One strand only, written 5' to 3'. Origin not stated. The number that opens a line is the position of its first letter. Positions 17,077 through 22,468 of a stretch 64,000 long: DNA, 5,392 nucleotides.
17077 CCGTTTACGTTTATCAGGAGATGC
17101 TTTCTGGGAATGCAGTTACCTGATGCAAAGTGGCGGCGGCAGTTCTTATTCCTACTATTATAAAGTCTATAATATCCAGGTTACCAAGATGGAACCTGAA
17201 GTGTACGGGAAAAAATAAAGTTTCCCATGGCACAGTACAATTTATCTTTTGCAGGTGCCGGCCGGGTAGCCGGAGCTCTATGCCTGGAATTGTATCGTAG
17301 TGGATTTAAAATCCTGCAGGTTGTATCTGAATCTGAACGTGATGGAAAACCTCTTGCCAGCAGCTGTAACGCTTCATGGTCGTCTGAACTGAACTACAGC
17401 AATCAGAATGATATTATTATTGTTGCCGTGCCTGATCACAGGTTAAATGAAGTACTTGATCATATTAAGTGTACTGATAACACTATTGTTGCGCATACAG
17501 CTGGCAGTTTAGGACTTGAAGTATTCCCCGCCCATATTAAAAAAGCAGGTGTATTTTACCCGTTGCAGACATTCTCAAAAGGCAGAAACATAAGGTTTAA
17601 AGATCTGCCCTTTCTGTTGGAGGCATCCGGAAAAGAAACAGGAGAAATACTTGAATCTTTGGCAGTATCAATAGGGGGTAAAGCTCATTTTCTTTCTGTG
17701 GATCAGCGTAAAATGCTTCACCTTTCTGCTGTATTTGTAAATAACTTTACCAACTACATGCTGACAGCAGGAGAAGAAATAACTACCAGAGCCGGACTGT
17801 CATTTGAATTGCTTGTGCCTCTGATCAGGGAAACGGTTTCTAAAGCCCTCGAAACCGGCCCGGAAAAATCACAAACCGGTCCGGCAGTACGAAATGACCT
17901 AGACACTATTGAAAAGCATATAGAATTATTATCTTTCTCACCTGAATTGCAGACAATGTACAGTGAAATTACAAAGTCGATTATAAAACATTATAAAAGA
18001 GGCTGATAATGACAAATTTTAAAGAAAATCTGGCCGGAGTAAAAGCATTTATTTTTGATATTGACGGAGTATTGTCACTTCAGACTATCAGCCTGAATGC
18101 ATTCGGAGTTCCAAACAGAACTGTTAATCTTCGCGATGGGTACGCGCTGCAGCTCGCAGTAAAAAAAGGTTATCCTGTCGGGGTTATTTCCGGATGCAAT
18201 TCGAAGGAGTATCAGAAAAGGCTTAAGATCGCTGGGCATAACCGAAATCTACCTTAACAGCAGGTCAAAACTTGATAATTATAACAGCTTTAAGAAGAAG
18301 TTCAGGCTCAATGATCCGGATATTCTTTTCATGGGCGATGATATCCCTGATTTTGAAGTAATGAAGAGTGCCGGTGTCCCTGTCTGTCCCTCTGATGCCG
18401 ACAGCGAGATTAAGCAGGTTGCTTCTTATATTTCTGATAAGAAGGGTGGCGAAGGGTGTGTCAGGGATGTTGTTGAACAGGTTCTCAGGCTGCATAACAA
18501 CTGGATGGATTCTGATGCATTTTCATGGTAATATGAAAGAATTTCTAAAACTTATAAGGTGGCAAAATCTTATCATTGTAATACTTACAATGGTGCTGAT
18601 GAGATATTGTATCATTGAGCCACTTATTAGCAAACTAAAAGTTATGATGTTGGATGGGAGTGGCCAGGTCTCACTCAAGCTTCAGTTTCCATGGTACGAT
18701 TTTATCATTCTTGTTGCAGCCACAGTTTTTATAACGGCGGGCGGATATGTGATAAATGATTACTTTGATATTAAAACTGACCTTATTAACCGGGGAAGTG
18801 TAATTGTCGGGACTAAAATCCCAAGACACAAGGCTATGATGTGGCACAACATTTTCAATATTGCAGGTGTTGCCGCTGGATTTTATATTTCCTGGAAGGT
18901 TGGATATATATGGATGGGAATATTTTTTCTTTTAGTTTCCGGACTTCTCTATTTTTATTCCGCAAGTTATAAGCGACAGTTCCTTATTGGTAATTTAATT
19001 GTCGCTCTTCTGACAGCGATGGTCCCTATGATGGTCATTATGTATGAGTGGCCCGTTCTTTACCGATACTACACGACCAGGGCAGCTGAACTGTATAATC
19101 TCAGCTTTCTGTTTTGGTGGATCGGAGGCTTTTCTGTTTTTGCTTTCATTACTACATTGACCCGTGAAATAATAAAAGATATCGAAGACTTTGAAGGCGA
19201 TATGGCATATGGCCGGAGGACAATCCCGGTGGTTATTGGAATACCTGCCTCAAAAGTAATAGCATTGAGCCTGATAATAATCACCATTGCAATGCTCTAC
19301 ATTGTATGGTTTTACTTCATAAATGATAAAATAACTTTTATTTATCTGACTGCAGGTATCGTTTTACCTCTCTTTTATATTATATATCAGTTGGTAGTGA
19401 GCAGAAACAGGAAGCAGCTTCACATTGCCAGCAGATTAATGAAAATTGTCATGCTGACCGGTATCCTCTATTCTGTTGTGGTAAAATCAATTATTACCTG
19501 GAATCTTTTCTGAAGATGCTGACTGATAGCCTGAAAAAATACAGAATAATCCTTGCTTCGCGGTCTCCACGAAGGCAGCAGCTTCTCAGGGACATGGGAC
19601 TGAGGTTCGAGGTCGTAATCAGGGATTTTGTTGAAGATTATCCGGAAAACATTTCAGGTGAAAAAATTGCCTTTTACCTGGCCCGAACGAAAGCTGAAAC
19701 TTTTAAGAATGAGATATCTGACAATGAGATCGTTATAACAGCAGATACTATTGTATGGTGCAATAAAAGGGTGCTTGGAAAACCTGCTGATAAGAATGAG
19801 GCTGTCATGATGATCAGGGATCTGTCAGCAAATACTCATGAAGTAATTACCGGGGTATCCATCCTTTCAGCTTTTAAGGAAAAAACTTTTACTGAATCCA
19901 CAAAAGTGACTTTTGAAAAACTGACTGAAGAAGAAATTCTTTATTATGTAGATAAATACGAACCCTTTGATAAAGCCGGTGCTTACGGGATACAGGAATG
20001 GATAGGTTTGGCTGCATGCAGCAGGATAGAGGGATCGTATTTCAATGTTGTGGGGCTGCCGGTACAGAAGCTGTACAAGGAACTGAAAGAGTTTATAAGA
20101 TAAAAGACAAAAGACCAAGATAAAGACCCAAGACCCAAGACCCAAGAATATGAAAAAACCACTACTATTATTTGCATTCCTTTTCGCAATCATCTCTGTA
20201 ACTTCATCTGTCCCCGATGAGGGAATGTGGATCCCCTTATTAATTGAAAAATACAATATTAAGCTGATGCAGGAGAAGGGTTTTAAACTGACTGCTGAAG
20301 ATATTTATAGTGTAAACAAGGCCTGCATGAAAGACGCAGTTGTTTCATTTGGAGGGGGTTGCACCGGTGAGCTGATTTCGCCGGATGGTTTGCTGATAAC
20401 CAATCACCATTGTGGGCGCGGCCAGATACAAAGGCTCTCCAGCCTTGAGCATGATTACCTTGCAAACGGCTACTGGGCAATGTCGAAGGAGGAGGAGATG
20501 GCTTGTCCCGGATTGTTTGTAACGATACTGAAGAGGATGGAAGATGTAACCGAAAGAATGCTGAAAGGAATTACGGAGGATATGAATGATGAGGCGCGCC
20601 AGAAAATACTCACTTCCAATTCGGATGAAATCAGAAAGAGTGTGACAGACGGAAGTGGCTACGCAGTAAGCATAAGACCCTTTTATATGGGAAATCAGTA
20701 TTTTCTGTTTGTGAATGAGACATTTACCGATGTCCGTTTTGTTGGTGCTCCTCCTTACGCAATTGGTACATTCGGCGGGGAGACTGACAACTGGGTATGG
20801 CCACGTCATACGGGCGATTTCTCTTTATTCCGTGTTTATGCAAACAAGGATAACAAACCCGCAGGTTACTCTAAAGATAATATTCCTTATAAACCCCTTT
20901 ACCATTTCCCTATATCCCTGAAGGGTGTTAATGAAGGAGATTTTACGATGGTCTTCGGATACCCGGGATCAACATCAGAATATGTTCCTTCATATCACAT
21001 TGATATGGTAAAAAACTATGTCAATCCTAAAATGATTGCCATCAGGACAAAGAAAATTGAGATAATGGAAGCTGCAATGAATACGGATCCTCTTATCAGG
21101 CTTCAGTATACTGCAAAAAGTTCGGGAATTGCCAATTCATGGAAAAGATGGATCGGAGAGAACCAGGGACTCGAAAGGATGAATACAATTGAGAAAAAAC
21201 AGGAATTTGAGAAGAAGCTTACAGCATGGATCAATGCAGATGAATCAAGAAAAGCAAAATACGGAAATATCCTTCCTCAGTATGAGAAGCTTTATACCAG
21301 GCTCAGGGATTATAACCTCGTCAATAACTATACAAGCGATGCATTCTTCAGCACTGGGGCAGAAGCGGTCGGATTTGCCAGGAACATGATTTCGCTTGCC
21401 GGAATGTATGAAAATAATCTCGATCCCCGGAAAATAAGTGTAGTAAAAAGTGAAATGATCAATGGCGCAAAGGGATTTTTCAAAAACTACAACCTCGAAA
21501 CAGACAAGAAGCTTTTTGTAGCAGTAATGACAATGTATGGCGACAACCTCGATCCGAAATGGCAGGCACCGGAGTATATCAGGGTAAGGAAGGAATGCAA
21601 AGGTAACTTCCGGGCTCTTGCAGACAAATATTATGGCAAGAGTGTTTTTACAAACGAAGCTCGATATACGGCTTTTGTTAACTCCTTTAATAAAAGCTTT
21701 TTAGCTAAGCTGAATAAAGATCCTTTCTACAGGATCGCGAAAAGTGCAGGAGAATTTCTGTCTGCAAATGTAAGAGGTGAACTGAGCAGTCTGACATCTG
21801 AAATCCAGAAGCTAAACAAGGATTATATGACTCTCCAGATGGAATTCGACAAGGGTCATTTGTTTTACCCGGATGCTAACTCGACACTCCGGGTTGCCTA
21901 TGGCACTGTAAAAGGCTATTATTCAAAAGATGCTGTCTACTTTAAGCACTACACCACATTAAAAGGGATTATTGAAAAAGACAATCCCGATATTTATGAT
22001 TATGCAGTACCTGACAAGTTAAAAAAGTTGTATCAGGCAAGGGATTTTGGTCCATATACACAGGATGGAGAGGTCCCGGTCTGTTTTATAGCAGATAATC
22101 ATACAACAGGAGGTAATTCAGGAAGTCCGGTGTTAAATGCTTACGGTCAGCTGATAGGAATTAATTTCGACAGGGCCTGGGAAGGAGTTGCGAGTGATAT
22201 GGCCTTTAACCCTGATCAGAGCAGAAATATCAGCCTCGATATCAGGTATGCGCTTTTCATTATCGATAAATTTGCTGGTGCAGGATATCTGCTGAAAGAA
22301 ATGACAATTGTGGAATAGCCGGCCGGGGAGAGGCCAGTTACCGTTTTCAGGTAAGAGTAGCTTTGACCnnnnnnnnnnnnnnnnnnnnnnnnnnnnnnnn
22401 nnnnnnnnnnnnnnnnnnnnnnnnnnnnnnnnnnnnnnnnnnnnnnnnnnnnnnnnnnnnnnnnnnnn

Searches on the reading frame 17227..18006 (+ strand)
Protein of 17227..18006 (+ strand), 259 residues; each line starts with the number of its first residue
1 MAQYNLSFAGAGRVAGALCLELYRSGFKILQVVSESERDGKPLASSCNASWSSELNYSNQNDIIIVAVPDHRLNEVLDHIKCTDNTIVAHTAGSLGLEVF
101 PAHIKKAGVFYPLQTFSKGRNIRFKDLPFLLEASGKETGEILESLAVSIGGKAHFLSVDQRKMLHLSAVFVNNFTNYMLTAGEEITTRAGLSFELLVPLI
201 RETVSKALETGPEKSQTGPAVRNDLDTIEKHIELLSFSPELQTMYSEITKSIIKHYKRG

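Call 77: search_protein_families(library=pfam, proteins=[window:17227-18006:+], max_evalue=0.00001)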
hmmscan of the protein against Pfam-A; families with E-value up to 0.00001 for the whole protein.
window:17227-18006:+ (259 aa): 3 families
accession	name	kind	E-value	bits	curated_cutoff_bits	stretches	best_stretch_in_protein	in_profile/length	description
PF10728.14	DUF2520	-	1.7e-35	121.9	25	1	128-252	2-125/125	Domain of unknown function (DUF2520)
PF10727.15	Rossmann-like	-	6.5e-08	32.8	23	1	8-101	19-117/131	Rossmann-like domain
PF03807.23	F420_oxidored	-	2e-06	28.7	21.6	1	7-86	3-87/94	NADP oxidoreductase coenzyme F420-dependent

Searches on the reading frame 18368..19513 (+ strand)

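Call 77: search_protein_families(library=pfam, proteins=[window:18368-19513:+], max_evalue=0.00001)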
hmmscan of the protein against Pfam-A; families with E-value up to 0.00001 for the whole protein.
window:18368-19513:+ (381 aa): 1 family
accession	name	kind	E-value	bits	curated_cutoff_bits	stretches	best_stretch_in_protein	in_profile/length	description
PF01040.23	UbiA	-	2.3e-26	93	34.2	1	105-351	15-240/250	UbiA prenyltransferase family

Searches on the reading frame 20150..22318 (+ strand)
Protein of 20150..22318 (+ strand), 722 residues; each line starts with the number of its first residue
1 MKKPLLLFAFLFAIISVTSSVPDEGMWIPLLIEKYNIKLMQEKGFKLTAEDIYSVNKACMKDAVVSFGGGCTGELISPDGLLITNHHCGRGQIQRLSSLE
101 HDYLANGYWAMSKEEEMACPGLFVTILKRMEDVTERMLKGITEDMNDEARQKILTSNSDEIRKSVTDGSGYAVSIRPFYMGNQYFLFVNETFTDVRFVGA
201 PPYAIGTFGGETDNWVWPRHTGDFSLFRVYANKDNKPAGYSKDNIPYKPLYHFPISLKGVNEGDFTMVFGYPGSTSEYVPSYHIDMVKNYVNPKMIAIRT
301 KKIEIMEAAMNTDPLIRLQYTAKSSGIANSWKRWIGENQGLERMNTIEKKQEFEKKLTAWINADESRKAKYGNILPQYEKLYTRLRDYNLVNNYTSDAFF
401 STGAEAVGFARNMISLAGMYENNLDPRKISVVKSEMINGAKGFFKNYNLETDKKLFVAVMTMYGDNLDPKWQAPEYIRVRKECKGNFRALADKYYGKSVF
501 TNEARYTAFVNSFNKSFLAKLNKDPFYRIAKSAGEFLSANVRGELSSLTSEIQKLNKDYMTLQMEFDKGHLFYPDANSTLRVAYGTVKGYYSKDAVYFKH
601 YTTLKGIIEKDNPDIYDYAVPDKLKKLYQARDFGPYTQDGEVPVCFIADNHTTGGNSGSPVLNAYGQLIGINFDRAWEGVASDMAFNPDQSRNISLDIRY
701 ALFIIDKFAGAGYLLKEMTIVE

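Call 77: search_protein_families(library=pfam, proteins=[window:20150-22318:+], max_evalue=0.00001)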
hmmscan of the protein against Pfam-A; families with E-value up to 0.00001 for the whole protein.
window:20150-22318:+ (722 aa): 2 families
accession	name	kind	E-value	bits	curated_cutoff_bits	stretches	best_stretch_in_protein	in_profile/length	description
PF10459.15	Peptidase_S46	-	1.7e-226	754.7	22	1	23-720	2-698/698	Peptidase S46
PF13365.12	Trypsin_2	-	1.6e-07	32.6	27.6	0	647-671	120-144/144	Trypsin-like peptidase domain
